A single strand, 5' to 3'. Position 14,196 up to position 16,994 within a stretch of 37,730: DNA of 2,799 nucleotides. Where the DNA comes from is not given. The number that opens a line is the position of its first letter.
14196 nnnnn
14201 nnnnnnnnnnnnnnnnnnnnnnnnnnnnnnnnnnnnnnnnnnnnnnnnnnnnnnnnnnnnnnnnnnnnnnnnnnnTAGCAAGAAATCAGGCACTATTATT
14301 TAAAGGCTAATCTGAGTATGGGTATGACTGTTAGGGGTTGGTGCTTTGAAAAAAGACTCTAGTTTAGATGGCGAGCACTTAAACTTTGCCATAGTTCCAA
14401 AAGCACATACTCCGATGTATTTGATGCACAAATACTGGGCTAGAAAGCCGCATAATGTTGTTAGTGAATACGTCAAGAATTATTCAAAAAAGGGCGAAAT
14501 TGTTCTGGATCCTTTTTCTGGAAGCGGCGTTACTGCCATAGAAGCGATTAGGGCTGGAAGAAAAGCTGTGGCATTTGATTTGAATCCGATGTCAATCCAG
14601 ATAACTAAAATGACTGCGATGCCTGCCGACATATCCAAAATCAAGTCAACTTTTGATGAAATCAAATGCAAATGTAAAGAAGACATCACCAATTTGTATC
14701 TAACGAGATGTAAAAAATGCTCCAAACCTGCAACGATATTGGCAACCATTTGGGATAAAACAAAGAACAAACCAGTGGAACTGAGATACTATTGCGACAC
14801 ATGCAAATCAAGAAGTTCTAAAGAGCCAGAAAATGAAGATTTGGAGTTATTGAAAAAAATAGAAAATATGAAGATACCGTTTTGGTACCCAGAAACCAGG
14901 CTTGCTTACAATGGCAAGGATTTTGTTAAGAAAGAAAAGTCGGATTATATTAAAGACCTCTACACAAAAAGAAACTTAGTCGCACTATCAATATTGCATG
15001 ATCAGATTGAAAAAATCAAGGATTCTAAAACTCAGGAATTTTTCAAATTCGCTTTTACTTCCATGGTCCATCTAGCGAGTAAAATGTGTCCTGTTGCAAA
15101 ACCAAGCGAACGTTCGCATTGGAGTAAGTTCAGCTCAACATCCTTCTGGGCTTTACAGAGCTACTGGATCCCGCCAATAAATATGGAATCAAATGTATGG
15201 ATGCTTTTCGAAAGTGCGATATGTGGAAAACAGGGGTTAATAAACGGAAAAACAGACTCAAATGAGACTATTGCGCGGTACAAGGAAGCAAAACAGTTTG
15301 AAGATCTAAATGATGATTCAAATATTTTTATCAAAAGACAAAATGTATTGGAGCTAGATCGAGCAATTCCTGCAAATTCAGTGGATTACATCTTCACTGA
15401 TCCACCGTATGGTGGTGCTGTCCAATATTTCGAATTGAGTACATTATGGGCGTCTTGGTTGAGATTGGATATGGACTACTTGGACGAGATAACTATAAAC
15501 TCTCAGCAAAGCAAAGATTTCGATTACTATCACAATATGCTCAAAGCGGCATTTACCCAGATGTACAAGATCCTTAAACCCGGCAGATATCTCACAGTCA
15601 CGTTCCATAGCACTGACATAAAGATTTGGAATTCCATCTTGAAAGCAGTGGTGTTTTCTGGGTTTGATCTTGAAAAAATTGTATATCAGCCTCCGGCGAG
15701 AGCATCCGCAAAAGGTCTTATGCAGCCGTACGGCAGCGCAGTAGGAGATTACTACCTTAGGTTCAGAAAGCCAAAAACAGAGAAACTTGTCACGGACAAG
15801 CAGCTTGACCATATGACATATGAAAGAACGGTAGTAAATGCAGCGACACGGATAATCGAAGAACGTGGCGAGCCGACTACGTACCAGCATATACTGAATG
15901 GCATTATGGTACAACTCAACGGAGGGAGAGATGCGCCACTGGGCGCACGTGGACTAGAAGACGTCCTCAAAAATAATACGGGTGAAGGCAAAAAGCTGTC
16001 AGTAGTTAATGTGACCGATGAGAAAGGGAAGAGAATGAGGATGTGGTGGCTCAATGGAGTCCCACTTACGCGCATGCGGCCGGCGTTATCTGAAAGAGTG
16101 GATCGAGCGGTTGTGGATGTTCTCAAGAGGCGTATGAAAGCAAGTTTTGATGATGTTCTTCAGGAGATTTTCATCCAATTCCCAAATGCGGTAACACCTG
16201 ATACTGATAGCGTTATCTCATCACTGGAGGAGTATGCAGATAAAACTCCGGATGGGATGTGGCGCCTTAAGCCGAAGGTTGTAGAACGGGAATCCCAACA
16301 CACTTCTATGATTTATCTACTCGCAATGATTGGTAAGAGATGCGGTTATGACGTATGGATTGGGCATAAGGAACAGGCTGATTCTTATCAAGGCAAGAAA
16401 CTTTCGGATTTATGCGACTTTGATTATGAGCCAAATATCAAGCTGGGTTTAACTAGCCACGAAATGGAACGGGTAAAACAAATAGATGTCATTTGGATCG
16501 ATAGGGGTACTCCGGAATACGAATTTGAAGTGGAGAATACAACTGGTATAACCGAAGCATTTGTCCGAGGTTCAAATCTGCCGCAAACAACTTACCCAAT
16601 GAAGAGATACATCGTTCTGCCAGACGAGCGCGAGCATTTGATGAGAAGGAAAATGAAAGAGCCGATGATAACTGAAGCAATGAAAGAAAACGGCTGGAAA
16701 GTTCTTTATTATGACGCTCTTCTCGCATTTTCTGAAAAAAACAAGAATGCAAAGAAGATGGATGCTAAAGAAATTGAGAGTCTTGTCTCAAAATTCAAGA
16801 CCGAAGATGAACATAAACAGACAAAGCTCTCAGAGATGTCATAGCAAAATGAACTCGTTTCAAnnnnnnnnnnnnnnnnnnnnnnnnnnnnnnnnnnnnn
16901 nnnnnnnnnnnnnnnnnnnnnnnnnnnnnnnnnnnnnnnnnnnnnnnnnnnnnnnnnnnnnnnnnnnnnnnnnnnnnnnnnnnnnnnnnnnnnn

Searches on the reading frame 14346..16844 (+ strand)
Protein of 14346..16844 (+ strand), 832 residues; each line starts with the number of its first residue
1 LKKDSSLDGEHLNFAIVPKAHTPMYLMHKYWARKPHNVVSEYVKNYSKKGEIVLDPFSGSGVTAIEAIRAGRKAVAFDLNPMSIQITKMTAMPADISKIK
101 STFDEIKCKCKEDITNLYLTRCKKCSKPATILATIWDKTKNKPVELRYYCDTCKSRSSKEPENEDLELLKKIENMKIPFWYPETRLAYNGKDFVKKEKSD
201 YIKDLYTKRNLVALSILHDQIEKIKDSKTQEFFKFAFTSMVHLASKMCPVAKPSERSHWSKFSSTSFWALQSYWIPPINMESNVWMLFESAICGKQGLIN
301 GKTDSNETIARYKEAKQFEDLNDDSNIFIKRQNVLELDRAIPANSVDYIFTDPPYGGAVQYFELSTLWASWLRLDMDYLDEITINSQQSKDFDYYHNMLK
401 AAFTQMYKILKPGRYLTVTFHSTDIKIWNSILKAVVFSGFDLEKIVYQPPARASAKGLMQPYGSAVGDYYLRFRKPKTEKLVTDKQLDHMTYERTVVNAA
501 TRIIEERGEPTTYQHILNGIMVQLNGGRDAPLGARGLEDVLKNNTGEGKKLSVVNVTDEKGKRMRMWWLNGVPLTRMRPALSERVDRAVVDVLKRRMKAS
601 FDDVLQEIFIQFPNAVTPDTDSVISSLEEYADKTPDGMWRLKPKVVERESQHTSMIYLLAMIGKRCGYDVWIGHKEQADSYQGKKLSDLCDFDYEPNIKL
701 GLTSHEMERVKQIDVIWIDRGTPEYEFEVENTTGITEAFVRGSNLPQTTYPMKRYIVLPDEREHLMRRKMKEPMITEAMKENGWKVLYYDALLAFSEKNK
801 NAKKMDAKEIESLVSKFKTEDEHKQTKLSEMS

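Call 9: search_protein_families(library=pfam, proteins=[window:14346-16844:+], max_evalue=0.001)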
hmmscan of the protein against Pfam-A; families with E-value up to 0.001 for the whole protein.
window:14346-16844:+ (832 aa): 6 families
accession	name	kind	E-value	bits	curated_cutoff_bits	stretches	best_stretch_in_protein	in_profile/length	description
PF01555.25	N6_N4_Mtase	-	6.6e-22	79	26.7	2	28-88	160-220/221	DNA methylase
PF02086.21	MethyltransfD12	-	4.8e-08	33.5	22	1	41-238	11-168/253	D12 class N6 adenine-specific DNA methyltransferase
PF03602.21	Cons_hypoth95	-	5.1e-07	30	24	0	48-90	40-83/182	Conserved hypothetical protein 95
PF01170.24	UPF0020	-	5.7e-06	26.6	22.3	0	48-83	27-62/197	RMKL-like, methyltransferase domain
PF06325.19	PrmA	-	0.0006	19.8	22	0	43-92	155-205/296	Ribosomal protein L11 methyltransferase (PrmA)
PF09445.16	Methyltransf_15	-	0.00091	19.3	22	0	51-122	2-70/165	RNA cap guanine-N2 methyltransferase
